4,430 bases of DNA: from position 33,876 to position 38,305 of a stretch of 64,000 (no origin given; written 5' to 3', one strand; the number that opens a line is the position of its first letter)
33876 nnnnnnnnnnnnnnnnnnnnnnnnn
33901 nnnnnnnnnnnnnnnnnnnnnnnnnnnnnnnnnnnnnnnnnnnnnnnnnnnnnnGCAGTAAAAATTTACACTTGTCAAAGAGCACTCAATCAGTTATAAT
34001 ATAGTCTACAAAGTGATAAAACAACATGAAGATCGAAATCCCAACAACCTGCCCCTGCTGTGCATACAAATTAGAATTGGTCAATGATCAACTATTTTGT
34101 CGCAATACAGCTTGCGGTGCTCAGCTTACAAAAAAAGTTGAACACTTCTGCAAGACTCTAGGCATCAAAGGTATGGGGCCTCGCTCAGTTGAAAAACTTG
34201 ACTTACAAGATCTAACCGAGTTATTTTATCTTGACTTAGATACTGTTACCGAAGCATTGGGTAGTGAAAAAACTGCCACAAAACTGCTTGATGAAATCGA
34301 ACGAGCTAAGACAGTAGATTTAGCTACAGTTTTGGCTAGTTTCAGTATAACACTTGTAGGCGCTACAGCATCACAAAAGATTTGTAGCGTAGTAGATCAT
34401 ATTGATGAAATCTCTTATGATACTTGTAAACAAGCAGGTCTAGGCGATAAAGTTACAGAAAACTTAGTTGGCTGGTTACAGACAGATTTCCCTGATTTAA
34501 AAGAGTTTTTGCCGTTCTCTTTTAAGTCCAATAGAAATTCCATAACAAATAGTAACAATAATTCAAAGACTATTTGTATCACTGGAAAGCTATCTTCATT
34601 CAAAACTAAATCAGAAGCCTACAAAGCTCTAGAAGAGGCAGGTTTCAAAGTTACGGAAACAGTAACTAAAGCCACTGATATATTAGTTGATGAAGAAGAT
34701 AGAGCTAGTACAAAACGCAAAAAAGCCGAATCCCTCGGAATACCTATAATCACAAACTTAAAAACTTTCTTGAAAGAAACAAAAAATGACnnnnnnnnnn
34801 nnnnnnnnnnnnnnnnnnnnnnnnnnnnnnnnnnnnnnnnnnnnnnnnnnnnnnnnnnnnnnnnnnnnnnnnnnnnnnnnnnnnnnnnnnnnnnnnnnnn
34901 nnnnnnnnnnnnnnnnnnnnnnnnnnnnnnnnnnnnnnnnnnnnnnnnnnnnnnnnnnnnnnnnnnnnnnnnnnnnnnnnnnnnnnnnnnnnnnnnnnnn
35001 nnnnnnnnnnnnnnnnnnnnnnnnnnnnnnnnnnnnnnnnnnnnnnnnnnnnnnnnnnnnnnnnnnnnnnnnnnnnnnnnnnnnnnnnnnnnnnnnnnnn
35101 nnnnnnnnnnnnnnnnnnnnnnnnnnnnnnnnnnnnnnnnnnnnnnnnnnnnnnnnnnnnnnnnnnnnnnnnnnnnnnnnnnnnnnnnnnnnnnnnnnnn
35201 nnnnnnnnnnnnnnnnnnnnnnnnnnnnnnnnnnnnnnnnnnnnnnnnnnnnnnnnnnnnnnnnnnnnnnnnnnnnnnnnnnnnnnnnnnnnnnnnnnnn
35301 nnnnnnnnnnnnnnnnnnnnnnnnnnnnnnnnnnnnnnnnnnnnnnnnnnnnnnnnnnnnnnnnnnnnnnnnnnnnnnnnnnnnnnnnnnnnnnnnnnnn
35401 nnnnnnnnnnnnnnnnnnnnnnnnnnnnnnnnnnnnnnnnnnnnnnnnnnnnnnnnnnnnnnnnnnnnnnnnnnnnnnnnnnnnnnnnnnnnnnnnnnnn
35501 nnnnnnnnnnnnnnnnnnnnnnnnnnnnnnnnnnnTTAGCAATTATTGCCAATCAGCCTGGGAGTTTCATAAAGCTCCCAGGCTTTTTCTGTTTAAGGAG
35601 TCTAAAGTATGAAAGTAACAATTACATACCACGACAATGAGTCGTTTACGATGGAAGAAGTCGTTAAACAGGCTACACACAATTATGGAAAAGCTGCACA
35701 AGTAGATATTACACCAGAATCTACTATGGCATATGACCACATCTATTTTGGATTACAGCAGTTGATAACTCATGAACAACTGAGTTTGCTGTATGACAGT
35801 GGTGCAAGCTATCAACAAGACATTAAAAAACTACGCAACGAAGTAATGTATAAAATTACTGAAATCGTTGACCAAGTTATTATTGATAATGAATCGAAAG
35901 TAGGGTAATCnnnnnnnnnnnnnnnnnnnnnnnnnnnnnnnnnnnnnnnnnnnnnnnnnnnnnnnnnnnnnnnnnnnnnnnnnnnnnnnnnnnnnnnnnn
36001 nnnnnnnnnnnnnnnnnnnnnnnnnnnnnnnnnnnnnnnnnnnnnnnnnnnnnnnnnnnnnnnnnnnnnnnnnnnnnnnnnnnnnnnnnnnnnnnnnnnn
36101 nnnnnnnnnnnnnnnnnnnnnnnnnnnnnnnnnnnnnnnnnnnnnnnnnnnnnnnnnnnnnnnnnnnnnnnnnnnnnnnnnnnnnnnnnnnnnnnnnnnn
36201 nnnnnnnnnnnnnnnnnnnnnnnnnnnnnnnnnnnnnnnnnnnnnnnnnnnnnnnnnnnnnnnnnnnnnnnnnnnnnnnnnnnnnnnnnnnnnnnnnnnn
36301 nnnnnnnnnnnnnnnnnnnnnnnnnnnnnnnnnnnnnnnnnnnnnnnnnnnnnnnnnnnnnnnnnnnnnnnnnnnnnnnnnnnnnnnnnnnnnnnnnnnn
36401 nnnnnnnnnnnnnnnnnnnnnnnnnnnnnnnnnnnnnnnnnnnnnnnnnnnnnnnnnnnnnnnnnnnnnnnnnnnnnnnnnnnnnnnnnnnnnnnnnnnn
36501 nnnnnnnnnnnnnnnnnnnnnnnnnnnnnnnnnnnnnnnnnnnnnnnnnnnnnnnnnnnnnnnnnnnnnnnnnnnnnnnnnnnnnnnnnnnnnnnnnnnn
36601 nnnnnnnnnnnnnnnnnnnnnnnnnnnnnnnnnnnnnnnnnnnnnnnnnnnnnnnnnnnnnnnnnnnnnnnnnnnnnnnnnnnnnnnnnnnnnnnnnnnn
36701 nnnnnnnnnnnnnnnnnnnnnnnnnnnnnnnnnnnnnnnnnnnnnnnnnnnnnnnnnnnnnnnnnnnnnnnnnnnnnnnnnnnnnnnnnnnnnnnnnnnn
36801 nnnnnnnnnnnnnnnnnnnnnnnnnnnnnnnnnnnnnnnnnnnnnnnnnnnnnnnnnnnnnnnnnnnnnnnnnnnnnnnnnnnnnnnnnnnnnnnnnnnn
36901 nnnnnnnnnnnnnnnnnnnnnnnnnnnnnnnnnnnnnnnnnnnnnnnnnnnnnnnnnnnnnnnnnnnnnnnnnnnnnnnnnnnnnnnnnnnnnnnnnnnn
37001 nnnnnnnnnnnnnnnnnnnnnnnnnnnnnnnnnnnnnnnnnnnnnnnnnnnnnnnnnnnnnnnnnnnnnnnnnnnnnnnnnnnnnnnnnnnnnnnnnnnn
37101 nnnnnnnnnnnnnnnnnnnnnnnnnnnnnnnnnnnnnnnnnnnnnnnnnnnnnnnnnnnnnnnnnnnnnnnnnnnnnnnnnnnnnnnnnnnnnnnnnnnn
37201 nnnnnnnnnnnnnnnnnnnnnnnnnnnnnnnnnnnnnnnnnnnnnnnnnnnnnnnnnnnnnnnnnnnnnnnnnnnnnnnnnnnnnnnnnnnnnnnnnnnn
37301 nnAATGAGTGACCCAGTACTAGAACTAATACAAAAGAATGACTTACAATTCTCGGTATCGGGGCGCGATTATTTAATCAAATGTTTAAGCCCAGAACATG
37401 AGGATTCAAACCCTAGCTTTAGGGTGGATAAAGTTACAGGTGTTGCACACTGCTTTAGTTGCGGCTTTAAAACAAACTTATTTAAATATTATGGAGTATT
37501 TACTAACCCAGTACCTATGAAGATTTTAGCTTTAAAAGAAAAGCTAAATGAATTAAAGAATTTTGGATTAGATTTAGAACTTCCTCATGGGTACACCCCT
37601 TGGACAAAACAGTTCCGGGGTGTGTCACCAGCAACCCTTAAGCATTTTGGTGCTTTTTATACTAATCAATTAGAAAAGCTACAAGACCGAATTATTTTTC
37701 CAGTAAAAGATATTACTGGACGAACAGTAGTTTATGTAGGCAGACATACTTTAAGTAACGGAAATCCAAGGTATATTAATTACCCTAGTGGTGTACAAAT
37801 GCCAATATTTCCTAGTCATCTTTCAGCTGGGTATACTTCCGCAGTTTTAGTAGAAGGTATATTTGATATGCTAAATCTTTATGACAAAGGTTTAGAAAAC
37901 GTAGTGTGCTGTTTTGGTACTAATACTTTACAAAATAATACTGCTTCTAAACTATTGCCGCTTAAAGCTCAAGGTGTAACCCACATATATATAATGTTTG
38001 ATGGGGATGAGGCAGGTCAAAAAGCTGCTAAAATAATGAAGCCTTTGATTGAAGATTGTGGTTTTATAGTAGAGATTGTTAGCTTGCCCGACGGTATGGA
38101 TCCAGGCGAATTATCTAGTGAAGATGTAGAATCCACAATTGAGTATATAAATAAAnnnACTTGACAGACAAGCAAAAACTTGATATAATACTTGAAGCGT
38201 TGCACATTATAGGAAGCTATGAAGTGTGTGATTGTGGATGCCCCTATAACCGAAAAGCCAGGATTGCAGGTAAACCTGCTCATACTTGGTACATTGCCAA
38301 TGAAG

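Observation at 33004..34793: NAD-dependent DNA ligase split into two separately promoted genes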

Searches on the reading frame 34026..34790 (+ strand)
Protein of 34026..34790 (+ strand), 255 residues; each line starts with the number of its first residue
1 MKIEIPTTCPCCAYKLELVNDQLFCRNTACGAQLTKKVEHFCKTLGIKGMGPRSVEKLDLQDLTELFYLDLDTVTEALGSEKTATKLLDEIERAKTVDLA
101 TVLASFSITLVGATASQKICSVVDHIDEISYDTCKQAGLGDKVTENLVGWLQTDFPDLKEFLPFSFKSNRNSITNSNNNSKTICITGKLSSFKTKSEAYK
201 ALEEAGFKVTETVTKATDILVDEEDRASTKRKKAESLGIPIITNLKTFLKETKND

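Call 3: search_protein_families(library=pfam, proteins=[window:34026-34790:+], max_evalue=0.01)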
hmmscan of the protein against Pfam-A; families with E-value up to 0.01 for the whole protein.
window:34026-34790:+ (255 aa): 2 families
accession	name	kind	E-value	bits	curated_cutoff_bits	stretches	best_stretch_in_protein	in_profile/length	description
PF00533.33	BRCT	-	1.4e-07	32.1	21.3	1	181-243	9-70/78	BRCA1 C Terminus (BRCT) domain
PF14657.12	Arm-DNA-bind_4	-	0.0094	16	22.3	0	190-208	23-41/47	Arm DNA-binding domain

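Call 6: search_dna_similar(query=window:34026-34790:+, collection=phages, mode=protein, max_rows=30)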
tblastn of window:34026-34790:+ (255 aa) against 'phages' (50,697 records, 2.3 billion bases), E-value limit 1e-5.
Records with a match: 946; places in all: 946; records where one place covers at least 80% of the query: 940.
Best place of each record, by identity: <60% 946.
By first word of the organism name: Vibrio 358; Salmonella 265; Escherichia 130; Klebsiella 81; Bacteriophage 25; Phage 12; Serratia 11; Proteus 10; Aeromonas 7; Pectobacterium 5; and 19 more.
By host as written in the record: - 359; Escherichia coli 42; Salmonella enterica subsp. enterica serovar Enteritidis PT1 39; Vibrio harveyi BAA-1116 36; Klebsiella pneumoniae 25; Salmonella sp. 25; Salmonella enterica 22; Salmonella enterica subsp. enterica serovar Enteritidis 20; and 162 more.
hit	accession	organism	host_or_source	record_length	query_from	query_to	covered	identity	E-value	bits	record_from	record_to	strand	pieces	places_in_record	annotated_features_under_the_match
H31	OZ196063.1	Vibrio phage D239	Seawater and oysters mix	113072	5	243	94%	43.4%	9e-54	192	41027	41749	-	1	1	NAD-dependent DNA ligase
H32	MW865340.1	Vibrio phage 70E38.1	Vibrio crassostreae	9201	5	243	94%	43.4%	2e-53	190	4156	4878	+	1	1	ligA: DNA ligase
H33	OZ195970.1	Vibrio phage D386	Seawater and oysters mix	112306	5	243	94%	43.4%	3e-53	190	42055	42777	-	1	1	NAD-dependent DNA ligase | hypothetical protein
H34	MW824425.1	Vibrio phage 70E37.1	Vibrio crassostreae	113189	5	243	94%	43.4%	3e-53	190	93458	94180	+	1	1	ligA: DNA ligase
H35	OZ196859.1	Vibrio phage 70E37-2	Seawater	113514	5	243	94%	43.4%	3e-53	190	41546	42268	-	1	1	NAD-dependent DNA ligase | hypothetical protein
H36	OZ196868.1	Vibrio phage 70E35-3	Seawater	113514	5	243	94%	43.4%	3e-53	190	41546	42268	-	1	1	NAD-dependent DNA ligase | hypothetical protein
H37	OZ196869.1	Vibrio phage 70E35-1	Seawater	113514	5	243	94%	43.4%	3e-53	190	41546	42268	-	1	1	NAD-dependent DNA ligase | hypothetical protein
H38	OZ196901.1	Vibrio phage 70E34-3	Seawater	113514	5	243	94%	43.4%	3e-53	190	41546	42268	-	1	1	NAD-dependent DNA ligase | hypothetical protein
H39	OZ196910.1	Vibrio phage 70E37-4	Seawater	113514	5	243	94%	43.4%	3e-53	190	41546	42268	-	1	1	NAD-dependent DNA ligase | hypothetical protein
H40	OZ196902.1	Vibrio phage 70E34-1a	Seawater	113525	5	243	94%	43.4%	3e-53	190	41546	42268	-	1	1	NAD-dependent DNA ligase | hypothetical protein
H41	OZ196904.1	Vibrio phage 70E34-1b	Seawater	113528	5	243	94%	43.4%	3e-53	190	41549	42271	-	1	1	NAD-dependent DNA ligase | hypothetical protein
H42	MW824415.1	Vibrio phage 234P1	Vibrio crassostreae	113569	5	243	94%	43.4%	3e-53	190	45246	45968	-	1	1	ligA: DNA ligase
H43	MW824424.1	Vibrio phage 70E35.6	Vibrio crassostreae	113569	5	243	94%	43.4%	3e-53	190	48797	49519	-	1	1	ligA: DNA ligase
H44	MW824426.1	Vibrio phage 70E37.6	Vibrio crassostreae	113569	5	243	94%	43.4%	3e-53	190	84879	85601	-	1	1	ligA: DNA ligase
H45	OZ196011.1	Vibrio phage D308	Seawater and oysters mix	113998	5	243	94%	43.4%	3e-53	190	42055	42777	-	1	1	NAD-dependent DNA ligase | hypothetical protein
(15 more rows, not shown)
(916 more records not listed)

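Call 9: get_annotated_region(hit=H31, flank=3000)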
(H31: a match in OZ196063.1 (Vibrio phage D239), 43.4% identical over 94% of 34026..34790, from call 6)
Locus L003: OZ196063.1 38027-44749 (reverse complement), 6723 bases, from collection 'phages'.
description: Vibrio phage D239 genome assembly, chromosome: VPD239_1.
organism: Vibrio phage D239 (NCBI taxid 3104997)
taxonomy: Viruses
host: -; source: Seawater and oysters mix; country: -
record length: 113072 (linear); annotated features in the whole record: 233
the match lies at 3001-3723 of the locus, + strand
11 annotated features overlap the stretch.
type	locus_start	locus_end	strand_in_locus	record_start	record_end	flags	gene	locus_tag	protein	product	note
CDS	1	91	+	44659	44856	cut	-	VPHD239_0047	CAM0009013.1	hypothetical protein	-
CDS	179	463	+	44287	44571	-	-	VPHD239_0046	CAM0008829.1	hypothetical protein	-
CDS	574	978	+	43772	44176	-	-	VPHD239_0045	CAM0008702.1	DNA binding protein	-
CDS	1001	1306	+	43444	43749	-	-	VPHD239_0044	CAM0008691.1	hypothetical protein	-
CDS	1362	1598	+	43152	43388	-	-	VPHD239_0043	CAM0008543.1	transcriptional regulator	-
CDS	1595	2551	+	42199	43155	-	-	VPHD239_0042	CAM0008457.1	NAD-dependent DNA ligase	-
CDS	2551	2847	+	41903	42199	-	-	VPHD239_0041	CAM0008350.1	hypothetical protein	-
CDS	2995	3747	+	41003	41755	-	-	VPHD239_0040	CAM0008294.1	NAD-dependent DNA ligase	-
CDS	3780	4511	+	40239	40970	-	-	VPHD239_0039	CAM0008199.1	hypothetical protein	-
CDS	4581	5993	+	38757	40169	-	-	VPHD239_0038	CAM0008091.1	DnaB-like replicative helicase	-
CDS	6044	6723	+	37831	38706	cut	-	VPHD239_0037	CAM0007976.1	DNA primase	-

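Call 11: search_solved_structures(query=window:34026-34790:+, show_alignments=2)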
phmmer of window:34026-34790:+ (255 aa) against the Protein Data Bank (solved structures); distinct sequences matched with E-value up to 0.001: 9.
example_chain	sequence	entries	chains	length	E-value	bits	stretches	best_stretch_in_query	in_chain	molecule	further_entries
9hu3_B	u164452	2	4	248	7.3e-39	137.5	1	1-250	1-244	DNA ligase subunit B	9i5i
1dgs_A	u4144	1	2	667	5.5e-13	52.8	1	3-251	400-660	DNA LIGASE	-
2owo_A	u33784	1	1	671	7.4e-13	52.4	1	3-244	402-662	DNA ligase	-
5tt5_A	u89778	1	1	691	8e-13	52.3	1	3-244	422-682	DNA ligase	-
8ak4_A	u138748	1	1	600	3.6e-08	37.1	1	3-127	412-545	DNA ligase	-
1v9p_A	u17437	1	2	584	1.8e-06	31.5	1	3-121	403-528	DNA ligase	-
4glx_A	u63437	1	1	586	1.2e-05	28.8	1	3-118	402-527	DNA ligase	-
3sgi_A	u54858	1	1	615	0.00014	25.3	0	5-154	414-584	DNA ligase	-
1l7b_A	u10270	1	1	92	0.0002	24.8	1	182-246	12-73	DNA LIGASE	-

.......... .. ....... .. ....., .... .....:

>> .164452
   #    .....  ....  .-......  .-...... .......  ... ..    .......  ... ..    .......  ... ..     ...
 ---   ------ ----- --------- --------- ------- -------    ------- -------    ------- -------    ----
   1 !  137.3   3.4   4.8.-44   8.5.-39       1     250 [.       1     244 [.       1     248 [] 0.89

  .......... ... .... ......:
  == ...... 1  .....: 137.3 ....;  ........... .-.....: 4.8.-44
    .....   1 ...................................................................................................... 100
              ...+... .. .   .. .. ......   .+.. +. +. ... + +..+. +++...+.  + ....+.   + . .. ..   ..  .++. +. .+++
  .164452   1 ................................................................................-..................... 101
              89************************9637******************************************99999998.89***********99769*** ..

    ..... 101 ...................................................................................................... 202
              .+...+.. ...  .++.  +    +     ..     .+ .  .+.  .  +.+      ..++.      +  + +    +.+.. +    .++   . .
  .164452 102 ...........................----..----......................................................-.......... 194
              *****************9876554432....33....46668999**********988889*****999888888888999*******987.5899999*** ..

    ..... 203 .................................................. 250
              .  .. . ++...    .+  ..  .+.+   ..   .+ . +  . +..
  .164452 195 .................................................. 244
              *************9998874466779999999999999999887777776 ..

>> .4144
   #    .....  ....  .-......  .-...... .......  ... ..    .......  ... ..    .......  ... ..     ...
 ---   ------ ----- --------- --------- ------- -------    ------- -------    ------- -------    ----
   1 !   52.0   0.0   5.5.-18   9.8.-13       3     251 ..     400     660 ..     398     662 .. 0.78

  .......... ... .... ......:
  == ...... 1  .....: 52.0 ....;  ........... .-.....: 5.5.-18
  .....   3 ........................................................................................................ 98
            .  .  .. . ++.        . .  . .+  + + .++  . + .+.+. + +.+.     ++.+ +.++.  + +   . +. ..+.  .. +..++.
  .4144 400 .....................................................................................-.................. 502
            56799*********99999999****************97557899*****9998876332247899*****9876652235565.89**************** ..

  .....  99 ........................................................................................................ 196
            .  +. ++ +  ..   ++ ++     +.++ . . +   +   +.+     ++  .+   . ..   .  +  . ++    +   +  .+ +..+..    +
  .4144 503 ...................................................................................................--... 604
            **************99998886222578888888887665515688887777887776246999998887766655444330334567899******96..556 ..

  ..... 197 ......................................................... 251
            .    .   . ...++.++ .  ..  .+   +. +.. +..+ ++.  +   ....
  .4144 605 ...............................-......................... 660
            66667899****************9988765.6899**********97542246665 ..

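Call 38: search_protein_families(library=pfam, proteins=[L003:2551-2844:+], max_evalue=0.01)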
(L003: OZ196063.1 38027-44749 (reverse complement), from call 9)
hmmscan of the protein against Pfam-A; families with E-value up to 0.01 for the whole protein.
L003:2551-2844:+ (98 aa): 0 families

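Call 39: search_protein_families(library=phrogs, proteins=[L003:2551-2844:+, window:34026-34790:+], max_evalue=0.001)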
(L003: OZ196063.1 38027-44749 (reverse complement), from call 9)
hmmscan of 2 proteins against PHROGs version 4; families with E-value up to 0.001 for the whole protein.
L003:2551-2844:+ (98 aa): 0 families

window:34026-34790:+ (255 aa): 3 families
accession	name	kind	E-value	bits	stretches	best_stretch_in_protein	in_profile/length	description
phrog_3498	-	DNA, RNA and nucleotide metabolism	2.9e-69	234.7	1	1-254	1-255/256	NAD-dependent DNA ligase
phrog_3869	-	DNA, RNA and nucleotide metabolism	5.7e-40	138.5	1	2-253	388-654/656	NAD-dependent DNA ligase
phrog_2561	-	DNA, RNA and nucleotide metabolism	7.9e-10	40.2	1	165-244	72-153/167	DNA ligase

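Call 49: find_related_loci(query=window:34026-34790:+, collection=viral_contigs, flank=2500)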
Query window:34026-34790:+ (255 aa) in viral_contigs; peptide patterns used: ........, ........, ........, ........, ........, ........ (x = any residue, [..] = any of these).
109 stretches matched a pattern; 95 encode a relative of the query (tblastn E <= 1e-3); the best 80 are kept; 80 distinct loci.
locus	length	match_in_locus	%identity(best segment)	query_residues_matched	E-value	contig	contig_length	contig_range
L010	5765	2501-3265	88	1-255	1e-143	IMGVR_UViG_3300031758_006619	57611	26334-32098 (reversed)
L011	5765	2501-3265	88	1-255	1e-143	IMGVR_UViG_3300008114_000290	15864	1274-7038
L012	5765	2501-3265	88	1-255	1e-143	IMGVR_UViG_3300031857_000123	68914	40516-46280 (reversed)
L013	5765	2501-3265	88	1-255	1e-143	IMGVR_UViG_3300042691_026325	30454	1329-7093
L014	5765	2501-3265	86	1-255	3e-142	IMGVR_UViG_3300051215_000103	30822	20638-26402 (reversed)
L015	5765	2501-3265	86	1-255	3e-142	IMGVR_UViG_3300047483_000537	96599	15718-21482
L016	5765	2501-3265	86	1-255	2e-141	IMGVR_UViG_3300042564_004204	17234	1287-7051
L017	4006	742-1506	86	1-255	8e-143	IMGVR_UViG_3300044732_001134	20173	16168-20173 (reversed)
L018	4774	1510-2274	85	1-255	2e-141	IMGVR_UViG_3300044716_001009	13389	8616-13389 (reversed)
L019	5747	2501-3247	90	1-249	6e-141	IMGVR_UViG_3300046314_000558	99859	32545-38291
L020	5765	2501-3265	85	1-255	5e-141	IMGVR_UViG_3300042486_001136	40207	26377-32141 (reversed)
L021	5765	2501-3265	85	1-255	5e-141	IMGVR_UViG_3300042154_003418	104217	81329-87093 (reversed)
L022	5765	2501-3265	87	1-255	4e-140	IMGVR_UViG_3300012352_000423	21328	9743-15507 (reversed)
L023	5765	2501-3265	85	1-255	5e-140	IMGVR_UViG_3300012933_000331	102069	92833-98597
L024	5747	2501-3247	89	1-249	2e-139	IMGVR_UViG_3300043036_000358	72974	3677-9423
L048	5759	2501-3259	75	1-255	2e-127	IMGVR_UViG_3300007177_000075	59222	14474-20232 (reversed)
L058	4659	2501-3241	74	1-249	2e-123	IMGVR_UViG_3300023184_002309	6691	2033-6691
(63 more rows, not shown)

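Call 55: search_protein_families(library=pfam, proteins=[L020:1749-2426:+, L048:1727-2410:+, L058:1735-2427:+], max_evalue=0.01)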
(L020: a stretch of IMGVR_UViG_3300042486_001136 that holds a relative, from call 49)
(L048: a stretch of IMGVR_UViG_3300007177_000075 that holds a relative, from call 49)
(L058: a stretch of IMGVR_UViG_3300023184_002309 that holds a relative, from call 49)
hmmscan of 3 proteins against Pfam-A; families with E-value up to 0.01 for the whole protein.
L020:1749-2426:+ (226 aa): 2 families
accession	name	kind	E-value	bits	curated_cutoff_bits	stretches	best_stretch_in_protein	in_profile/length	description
PF22083.2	I-HmuI_NUMOD-like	-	7.6e-05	22.7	27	1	182-224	3-44/46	DNA endonuclease I-HmuI-like, NUMOD-like domain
PF01541.30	GIY-YIG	-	0.00045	20.9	22.6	1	4-36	3-35/78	GIY-YIG catalytic domain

L048:1727-2410:+ (228 aa): 2 families
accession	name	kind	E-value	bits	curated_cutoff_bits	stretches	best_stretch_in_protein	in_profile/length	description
PF01541.30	GIY-YIG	-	3.6e-05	24.4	22.6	1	3-60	2-56/78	GIY-YIG catalytic domain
PF22083.2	I-HmuI_NUMOD-like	-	0.0055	16.7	27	0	183-223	3-43/46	DNA endonuclease I-HmuI-like, NUMOD-like domain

L058:1735-2427:+ (231 aa): 2 families
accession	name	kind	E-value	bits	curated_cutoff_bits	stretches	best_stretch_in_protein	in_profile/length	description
PF01541.30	GIY-YIG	-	2.1e-06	28.4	22.6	1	4-67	3-58/78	GIY-YIG catalytic domain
PF13384.12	HTH_23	-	0.00073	19.7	24.6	1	113-142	9-37/50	Homeodomain-like domain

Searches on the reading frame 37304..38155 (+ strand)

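Call 67: search_protein_families(library=phrogs, proteins=[window:37304-38155:+], max_evalue=0.00001)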
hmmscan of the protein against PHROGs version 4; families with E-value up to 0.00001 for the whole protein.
window:37304-38155:+ (284 aa): 5 families
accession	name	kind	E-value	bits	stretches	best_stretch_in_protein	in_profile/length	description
phrog_47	-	DNA, RNA and nucleotide metabolism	2.4e-47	163.1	1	5-278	31-329/947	DNA primase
phrog_6444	-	DNA, RNA and nucleotide metabolism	8.9e-31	108.3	2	123-273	197-353/577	DNA primase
phrog_239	-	DNA, RNA and nucleotide metabolism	4.1e-15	56.8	1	24-267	42-292/801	DNA primase/helicase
phrog_510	-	DNA, RNA and nucleotide metabolism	3e-07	30.5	0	163-270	235-344/667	DNA primase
phrog_849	-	DNA, RNA and nucleotide metabolism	1.3e-06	28.7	1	105-247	156-308/435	DNA primase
